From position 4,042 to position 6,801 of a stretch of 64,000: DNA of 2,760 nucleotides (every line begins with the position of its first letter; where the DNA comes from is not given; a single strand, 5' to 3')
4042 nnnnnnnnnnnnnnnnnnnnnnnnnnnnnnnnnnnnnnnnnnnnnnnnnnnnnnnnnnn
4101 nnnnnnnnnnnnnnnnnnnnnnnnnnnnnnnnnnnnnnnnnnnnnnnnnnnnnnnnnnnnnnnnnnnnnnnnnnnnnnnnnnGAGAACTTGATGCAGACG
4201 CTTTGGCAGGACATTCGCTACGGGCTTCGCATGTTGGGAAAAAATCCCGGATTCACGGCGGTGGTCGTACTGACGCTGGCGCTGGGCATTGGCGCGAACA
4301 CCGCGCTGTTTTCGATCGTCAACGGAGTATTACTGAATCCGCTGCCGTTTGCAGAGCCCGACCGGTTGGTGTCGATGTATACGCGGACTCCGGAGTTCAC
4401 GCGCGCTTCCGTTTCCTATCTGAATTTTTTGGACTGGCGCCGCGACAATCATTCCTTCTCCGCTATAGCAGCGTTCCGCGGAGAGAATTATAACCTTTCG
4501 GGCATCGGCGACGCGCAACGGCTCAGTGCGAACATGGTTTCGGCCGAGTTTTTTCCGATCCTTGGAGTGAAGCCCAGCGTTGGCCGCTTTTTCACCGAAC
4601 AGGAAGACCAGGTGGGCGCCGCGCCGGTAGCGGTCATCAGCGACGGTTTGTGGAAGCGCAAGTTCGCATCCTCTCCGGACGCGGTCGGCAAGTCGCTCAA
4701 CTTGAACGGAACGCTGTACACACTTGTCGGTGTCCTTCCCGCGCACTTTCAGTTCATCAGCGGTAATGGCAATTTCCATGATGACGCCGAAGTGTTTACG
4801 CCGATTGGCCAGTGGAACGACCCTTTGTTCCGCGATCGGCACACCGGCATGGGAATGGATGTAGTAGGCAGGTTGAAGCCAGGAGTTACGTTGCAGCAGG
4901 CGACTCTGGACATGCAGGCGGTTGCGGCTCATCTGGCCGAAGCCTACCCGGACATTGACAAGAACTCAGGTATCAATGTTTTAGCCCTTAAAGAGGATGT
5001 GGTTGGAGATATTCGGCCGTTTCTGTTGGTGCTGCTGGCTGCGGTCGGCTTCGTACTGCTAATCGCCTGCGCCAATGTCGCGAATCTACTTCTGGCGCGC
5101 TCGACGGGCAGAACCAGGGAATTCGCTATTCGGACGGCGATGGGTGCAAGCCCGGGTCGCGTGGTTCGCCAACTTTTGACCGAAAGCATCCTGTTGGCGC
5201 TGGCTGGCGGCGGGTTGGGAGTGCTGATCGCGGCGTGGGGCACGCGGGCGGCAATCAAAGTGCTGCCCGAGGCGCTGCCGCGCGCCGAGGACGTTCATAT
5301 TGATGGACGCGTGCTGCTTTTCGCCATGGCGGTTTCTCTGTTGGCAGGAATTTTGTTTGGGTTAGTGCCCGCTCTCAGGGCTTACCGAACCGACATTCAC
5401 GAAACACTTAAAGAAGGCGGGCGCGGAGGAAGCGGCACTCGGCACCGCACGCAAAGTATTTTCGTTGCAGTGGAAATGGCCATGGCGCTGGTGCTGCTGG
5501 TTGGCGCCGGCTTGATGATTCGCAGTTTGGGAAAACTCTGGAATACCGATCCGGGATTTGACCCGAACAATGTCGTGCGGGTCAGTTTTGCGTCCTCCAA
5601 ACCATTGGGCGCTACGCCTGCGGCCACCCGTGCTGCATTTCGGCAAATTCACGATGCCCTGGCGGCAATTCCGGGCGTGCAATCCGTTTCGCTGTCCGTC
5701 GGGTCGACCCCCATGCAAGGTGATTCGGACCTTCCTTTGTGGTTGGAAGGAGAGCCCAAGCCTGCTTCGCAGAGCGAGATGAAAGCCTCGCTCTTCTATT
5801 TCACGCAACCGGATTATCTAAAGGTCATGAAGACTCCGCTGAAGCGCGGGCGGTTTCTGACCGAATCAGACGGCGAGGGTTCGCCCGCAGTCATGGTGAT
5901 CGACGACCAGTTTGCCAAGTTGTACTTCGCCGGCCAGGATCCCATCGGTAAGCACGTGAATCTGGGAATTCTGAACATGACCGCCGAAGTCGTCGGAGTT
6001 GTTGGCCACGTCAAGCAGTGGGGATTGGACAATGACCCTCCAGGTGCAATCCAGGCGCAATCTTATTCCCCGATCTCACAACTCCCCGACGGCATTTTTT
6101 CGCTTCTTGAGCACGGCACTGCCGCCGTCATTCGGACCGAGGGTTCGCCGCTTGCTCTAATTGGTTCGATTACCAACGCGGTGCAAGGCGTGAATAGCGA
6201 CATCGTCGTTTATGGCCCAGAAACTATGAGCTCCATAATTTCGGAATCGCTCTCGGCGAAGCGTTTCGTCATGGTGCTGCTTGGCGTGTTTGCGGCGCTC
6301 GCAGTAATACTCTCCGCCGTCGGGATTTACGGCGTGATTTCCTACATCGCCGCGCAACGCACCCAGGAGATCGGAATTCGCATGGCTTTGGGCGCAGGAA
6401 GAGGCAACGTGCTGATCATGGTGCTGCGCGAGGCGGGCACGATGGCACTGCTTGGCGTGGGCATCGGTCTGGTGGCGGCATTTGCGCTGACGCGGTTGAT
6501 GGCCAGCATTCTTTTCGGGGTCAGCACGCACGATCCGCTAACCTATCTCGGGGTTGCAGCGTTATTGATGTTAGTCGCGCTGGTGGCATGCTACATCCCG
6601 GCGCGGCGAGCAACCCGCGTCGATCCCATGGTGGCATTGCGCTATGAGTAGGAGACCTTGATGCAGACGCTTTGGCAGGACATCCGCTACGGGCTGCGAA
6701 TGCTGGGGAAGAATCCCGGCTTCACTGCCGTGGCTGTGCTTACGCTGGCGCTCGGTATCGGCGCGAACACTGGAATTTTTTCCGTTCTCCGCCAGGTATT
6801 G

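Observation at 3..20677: Non-orphan ADOP battery: adaptor, seven intact duplicated MacB-type permeases, one remnant and two interleaved ATPases on one strand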

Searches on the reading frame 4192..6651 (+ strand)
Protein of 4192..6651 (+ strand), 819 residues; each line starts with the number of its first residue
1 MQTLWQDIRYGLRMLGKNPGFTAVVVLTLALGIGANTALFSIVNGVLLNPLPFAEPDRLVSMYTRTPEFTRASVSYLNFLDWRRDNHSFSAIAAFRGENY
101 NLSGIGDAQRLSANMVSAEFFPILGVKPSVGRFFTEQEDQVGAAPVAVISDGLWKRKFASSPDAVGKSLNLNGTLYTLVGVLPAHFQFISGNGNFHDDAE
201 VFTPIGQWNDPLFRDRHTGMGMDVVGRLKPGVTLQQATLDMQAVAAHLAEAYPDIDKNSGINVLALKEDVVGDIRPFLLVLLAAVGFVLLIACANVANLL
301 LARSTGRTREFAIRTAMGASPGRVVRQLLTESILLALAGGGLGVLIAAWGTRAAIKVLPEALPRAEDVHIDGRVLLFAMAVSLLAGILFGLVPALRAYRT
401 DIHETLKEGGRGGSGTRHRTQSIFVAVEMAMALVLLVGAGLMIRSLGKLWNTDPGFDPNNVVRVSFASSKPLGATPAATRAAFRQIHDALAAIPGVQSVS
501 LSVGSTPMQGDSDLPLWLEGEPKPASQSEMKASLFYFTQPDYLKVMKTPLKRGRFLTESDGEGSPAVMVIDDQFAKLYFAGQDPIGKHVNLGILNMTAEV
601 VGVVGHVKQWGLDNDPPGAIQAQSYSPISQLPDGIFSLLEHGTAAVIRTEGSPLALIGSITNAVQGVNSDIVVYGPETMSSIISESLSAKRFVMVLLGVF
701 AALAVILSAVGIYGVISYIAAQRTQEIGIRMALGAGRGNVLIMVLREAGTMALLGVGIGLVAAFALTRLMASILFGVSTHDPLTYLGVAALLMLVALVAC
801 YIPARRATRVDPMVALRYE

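Call 4: search_protein_families(library=ncbifam, proteins=[window:4192-6651:+])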
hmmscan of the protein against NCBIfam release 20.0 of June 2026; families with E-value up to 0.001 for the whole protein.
window:4192-6651:+ (819 aa): 3 families
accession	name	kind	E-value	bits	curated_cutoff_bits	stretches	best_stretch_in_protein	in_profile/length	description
TIGR03434.1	ADOP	subfamily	1e-293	976.4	622.3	1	4-819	1-803/803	ADOP family duplicated permease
NF007826.0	PRK10535.1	equivalog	4.3e-33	114.5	966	2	112-405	368-644/648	macrolide ABC transporter ATP-binding protein/permease MacB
NF038008.1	ABC_perm_DarB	equivalog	3.2e-08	32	700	1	277-467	272-458/777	darobactin export ABC transporter permease subunit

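Call 5: search_protein_families(library=pfam, proteins=[window:4192-6651:+])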
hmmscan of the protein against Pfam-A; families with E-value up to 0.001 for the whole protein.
window:4192-6651:+ (819 aa): 2 families
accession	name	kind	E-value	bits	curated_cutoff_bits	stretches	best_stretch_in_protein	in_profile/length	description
PF12704.14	MacB_PCD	-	6.1e-43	148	27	2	22-242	1-205/207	MacB-like periplasmic core domain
PF02687.27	FtsX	-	1.4e-30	106.2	25.5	2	699-812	2-120/120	FtsX-like permease C-terminal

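Call 17: find_related_loci(query=A1, collection=genome_contigs, flank=10000)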
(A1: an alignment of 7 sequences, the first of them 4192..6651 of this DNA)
Query A1 (819 aa) in genome_contigs; peptide patterns used: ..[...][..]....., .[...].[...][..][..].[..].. (x = any residue, [..] = any of these).
600 stretches matched a pattern (row limit reached: there are more); 593 encode a relative of the query (tblastn E <= 1e-3); the best 80 are kept; 80 distinct loci.
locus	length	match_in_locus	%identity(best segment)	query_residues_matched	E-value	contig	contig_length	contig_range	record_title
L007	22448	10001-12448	69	1-819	0e+0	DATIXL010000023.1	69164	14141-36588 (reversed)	MAG TPA_asm: Terriglobales bacterium isolate SMAG_U15248 k141_1104316, whole genome shotgun sequence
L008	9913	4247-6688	63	1-819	0e+0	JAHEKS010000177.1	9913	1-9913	MAG: Acidobacteria bacterium isolate Ww59 NODE_16356_length_9913_cov_2.927185, whole genome shotgun sequence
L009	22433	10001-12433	54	1-819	0e+0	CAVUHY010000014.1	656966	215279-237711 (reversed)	MAG: Candidatus Acidoferrales bacterium isolate MFD02159.bin.2.120 genome assembly, contig: contig_58959, whole genome s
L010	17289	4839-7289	57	1-819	0e+0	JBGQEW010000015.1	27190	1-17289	MAG: Terriglobia bacterium isolate OBJ2_061818_090_68 k141_1894439_length_27190_cov_17.1983, whole genome shotgun sequen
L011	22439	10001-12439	55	1-819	0e+0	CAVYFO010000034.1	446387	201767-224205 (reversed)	MAG: uncultured Acidobacteriota bacterium isolate MFD04463.bin.3.111 genome assembly, contig: contig_6434, whole genome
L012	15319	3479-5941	57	1-819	0e+0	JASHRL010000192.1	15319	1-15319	MAG: Candidatus Acidiferrales bacterium isolate JOPF100 JOPF_N143_contig_34822, whole genome shotgun sequence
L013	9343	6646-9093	57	1-819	0e+0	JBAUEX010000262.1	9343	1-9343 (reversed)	MAG: Candidatus Acidiferrales bacterium isolate MFD10991_ilm_asm_bin22 k127_394501, whole genome shotgun sequence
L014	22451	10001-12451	57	1-819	0e+0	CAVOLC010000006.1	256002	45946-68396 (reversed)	MAG: uncultured Acidobacteriota bacterium isolate MFD10071.bin.1.144 genome assembly, contig: contig_74946, whole genome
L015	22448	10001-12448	54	4-819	0e+0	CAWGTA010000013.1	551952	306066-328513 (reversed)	MAG: Terriglobia bacterium isolate MFD05521.bin.1.209 genome assembly, contig: contig_82121, whole genome shotgun sequen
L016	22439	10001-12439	55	1-819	0e+0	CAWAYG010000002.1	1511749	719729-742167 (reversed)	MAG: uncultured Acidobacteriota bacterium isolate MFD06092.bin.1.228 genome assembly, contig: contig_11649, whole genome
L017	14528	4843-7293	49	1-819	0e+0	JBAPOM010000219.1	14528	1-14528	MAG: Candidatus Acidiferrales bacterium isolate MFD01260_ilm_asm_bin34 k127_346715, whole genome shotgun sequence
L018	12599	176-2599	52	4-819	0e+0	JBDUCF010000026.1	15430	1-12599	MAG: Pyrinomonadaceae bacterium isolate cluster4_bin.40 NODE_8234_length_15430_cov_5.667187, whole genome shotgun sequen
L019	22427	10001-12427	52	4-819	0e+0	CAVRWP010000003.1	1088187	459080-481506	MAG: uncultured Acidobacteriaceae bacterium isolate MFD05512.bin.1.92 genome assembly, contig: contig_17620, whole genom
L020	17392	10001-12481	50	1-819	0e+0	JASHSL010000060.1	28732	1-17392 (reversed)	MAG: Terriglobales bacterium isolate JOPF126 JOPF_AWAY_contig_153983, whole genome shotgun sequence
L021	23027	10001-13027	53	1-819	0e+0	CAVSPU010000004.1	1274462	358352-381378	MAG: uncultured Acidobacteriota bacterium isolate MFD03044.bin.1.2 genome assembly, contig: contig_33036, whole genome s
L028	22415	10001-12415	45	1-819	0e+0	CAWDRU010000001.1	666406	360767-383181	MAG: Blastocatellia bacterium isolate MFD04935.bin.1.50 genome assembly, contig: contig_10547, whole genome shotgun sequ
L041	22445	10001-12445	45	1-819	0e+0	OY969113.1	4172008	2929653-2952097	MAG: uncultured Acidobacteriota bacterium isolate MFD03399.bin.1.55 genome assembly, chromosome: 1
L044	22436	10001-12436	44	1-819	0e+0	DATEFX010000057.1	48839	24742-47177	MAG TPA_asm: Candidatus Acidiferrales bacterium isolate SMAG_U8770 k141_2571766, whole genome shotgun sequence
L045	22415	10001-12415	44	1-819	0e+0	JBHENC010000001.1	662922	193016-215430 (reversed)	MAG: Pyrinomonadaceae bacterium isolate S4_bin.28.strict S4_NODE_1, whole genome shotgun sequence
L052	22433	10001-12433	43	1-819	0e+0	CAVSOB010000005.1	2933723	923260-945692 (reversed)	MAG: uncultured Acidobacteriota bacterium isolate MFD03346.bin.1.44 genome assembly, contig: contig_2716, whole genome s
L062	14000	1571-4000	44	1-819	0e+0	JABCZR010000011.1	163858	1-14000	MAG: Acidobacteria bacterium isolate Inc-BW-H-2-O_MAG38 Ga0210397_10000029, whole genome shotgun sequence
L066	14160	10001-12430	44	1-819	0e+0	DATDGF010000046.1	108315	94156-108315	MAG TPA_asm: Candidatus Acidoferrum sp. isolate SMAG_U245 k141_7334, whole genome shotgun sequence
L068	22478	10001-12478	44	1-819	0e+0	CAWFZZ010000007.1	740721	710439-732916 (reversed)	MAG: Bryobacterales bacterium isolate MFD09286.bin.1.167 genome assembly, contig: contig_33992, whole genome shotgun seq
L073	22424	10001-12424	44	1-819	0e+0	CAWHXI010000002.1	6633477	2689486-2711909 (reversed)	MAG: uncultured Acidobacteriota bacterium isolate MFD00731.bin.1.159 genome assembly, contig: contig_8013, whole genome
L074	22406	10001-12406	42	8-819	0e+0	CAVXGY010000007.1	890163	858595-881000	MAG: Terriglobia bacterium isolate MFD05513.bin.1.16 genome assembly, contig: contig_6680, whole genome shotgun sequence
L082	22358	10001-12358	42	1-819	0e+0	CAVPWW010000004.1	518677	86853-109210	MAG: Candidatus Acidoferrales bacterium isolate MFD01716.bin.1.195 genome assembly, contig: contig_20662, whole genome s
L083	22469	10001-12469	44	1-819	0e+0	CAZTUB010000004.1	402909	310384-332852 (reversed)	MAG TPA_asm: uncultured Clostridia bacterium isolate binchicken_co174_39 genome assembly, contig: NODE_7_length_402909_c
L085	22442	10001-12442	46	1-819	0e+0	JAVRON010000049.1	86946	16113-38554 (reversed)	MAG: Acidobacteriota bacterium isolate BP_26 scaffold_2856004, whole genome shotgun sequence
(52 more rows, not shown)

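Call 23: search_protein_families(library=pfam, proteins=[L014:15275-16489:+, L041:20202-21491:+, L044:8624-9934:+])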
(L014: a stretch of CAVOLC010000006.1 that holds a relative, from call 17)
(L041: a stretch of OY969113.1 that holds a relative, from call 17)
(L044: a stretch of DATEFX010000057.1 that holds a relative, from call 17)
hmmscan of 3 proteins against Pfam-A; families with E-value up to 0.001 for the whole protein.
L014:15275-16489:+ (405 aa): 2 families
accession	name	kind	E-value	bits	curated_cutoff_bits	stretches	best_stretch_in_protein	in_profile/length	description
PF07228.17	SpoIIE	-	2.3e-49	168.4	25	1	216-403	2-190/192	Stage II sporulation protein E (SpoIIE)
PF00072.30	Response_reg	-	8.2e-21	74.7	30.2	1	19-133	1-110/111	Response regulator receiver domain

L041:20202-21491:+ (430 aa): 2 families
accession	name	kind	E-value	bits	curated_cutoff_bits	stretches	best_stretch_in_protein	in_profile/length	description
PF07228.17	SpoIIE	-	6.9e-53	179.9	25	1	242-429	3-191/192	Stage II sporulation protein E (SpoIIE)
PF00072.30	Response_reg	-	2.4e-21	76.4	30.2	1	44-158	1-110/111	Response regulator receiver domain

L044:8624-9934:+ (437 aa): 2 families
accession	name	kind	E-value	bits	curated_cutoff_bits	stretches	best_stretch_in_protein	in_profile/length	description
PF07228.17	SpoIIE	-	9e-51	173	25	1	249-435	2-190/192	Stage II sporulation protein E (SpoIIE)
PF00072.30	Response_reg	-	7.1e-20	71.7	30.2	1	58-172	1-110/111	Response regulator receiver domain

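Call 24: search_solved_structures(query=window:4192-6651:+, max_evalue=0.001, show_alignments=1)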
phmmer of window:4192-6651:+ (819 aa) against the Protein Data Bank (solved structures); distinct sequences matched with E-value up to 0.001: 7.
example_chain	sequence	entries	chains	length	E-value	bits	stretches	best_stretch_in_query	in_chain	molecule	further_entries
5lil_A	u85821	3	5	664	1.2e-20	76.5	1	533-818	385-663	Macrolide export ATP-binding/permease protein MacB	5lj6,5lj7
5nik_J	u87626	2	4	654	2.9e-16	62.1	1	109-405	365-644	Macrolide export ATP-binding/permease protein MacB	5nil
5xu1_M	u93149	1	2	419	4.3e-16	61.5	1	277-407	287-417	ABC transporter permeae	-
5gko_A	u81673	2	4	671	5e-15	58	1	528-817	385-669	Macrolide export ATP-binding/permease protein MacB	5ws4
9o9x_C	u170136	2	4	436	4.4e-10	41.6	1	678-819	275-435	ABC transporter permease YtrF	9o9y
3ftj_A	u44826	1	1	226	7.2e-06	27.7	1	533-631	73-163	Macrolide export ATP-binding/permease protein macB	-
7w78_B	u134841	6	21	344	7.8e-06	27.6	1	696-816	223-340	Putative ABC transport system integral membrane protein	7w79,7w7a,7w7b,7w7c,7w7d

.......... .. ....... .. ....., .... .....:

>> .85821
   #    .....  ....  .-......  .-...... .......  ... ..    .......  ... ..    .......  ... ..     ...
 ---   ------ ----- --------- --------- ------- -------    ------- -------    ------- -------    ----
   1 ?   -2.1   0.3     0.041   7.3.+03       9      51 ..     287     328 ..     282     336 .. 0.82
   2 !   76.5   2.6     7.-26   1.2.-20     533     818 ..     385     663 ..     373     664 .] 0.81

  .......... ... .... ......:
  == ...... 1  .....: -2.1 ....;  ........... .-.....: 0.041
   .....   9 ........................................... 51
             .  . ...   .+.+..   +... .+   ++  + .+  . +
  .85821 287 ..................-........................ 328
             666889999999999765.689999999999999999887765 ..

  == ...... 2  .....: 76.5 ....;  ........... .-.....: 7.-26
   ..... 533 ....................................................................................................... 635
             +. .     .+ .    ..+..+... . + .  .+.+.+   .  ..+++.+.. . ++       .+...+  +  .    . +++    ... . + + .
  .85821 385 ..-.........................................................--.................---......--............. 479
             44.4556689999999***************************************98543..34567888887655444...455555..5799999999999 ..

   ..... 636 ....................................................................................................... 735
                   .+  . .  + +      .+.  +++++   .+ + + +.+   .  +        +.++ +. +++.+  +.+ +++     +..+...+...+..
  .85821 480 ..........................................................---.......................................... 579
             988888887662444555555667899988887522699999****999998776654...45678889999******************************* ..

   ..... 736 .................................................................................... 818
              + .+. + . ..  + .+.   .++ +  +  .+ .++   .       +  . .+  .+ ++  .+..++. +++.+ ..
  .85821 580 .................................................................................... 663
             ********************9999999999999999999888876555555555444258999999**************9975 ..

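Call 42: search_protein_families(library=pfam, proteins=[L041:5708-7591:+, L041:2347-3576:+, L085:4982-6532:+, L085:824-2611:+, L085:2615-3652:+, L074:3760-5352:+, L007:4754-5611:+, L007:3862-4791:+, L028:1466-2698:-, L085:6696-7418:-], max_evalue=0.00001)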
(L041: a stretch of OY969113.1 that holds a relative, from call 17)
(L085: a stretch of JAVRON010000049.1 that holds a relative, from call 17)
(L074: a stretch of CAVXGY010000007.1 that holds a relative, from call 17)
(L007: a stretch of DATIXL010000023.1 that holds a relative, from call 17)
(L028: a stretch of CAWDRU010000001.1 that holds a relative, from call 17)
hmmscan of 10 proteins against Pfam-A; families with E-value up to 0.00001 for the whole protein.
L041:5708-7591:+ (628 aa): 6 families
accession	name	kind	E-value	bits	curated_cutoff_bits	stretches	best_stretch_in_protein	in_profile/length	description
PF00009.33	GTP_EFTU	-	3.1e-54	183.8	26.5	1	21-212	2-187/188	Elongation factor Tu GTP binding domain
PF21018.2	BipA_C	-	3e-47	159.4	23.8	1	501-609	1-109/110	TypA/BipA C-terminal domain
PF00679.30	EFG_C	-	2.1e-19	69.8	27.9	1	414-499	3-88/89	Elongation factor G C-terminus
PF03144.31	GTP_EFTU_D2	-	2.2e-14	54.1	30.3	1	236-306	1-73/73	Elongation factor Tu domain 2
PF22042.2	EF-G_D2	-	3.3e-11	43.6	27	1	228-306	10-82/84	Elongation factor G domain 2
PF01926.29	MMR_HSR1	-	2.4e-07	31.3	21.9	1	25-146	2-113/113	50S ribosome-binding GTPase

L041:2347-3576:+ (410 aa): 0 families

L085:4982-6532:+ (517 aa): 5 families
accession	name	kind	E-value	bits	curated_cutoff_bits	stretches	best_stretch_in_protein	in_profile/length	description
PF13424.12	TPR_12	-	1.1e-15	58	30.1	1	263-325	2-66/77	Tetratricopeptide repeat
PF02954.25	HTH_8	-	1.8e-09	37.6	22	1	456-488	3-35/42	Bacterial regulatory protein, Fis family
PF14559.12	TPR_19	-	3.4e-08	34.1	25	0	126-166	10-51/68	Tetratricopeptide repeat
PF07719.23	TPR_2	-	4.6e-08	33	27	0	268-293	5-30/34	Tetratricopeptide repeat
PF13374.12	TPR_10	-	1.6e-07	31.5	27.5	0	268-290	6-28/42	Tetratricopeptide repeat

L085:824-2611:+ (596 aa): 4 families
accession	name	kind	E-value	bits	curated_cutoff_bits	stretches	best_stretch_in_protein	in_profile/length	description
PF00270.35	DEAD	-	1.8e-30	106.3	26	1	60-224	1-166/167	DEAD/DEAH box helicase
PF00271.37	Helicase_C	-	1.7e-25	89.8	23.5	1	259-366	2-110/110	Helicase conserved C-terminal domain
PF04851.21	ResIII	-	1.3e-12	48.3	22.5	1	58-216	3-161/164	Type III restriction enzyme, res subunit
PF16124.10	RecQ_Zn_bind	-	7.4e-11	43.1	25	1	474-519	20-66/66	RecQ zinc-binding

L085:2615-3652:+ (346 aa): 2 families
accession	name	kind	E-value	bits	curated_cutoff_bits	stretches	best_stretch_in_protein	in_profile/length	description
PF01212.27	Beta_elim_lyase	-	4e-52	177.8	27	1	10-297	2-285/288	Beta-eliminating lyase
PF00266.25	Aminotran_5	-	5.8e-06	26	21.5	0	50-228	52-221/371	Aminotransferase class-V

L074:3760-5352:+ (531 aa): 0 families

L007:4754-5611:+ (286 aa): 3 families
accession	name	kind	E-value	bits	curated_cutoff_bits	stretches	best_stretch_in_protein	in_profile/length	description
PF14805.11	THDPS_N_2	-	1.4e-13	51.3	25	1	11-73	4-67/67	Tetrahydrodipicolinate N-succinyltransferase N-terminal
PF14602.12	Hexapep_2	-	1.3e-07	31.6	27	1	179-213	1-33/34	Hexapeptide repeat of succinyl-transferase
PF00132.30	Hexapep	-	5.6e-07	29.4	27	0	180-213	2-35/36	Bacterial transferase hexapeptide (six repeats)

L007:3862-4791:+ (310 aa): 1 family
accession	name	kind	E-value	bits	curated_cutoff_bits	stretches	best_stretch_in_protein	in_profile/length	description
PF00701.28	DHDPS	-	7.1e-94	314.2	22.1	1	10-293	2-287/289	Dihydrodipicolinate synthetase family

L028:1466-2698:- (411 aa): 4 families
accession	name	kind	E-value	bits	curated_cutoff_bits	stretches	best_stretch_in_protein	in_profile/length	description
PF13616.12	Rotamase_3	-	1.8e-30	106.3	22.5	1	250-353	12-114/116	PPIC-type PPIASE domain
PF00639.27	Rotamase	-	1.5e-27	96.8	21.7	1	258-352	1-96/97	PPIC-type PPIASE domain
PF13145.12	Rotamase_2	-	8.1e-15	56.1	27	1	226-366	1-120/121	PPIC-type PPIASE domain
PF13624.11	SurA_N_3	-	3.1e-12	47.1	27.2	1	55-212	5-157/162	SurA-like N-terminal domain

L085:6696-7418:- (241 aa): 0 families
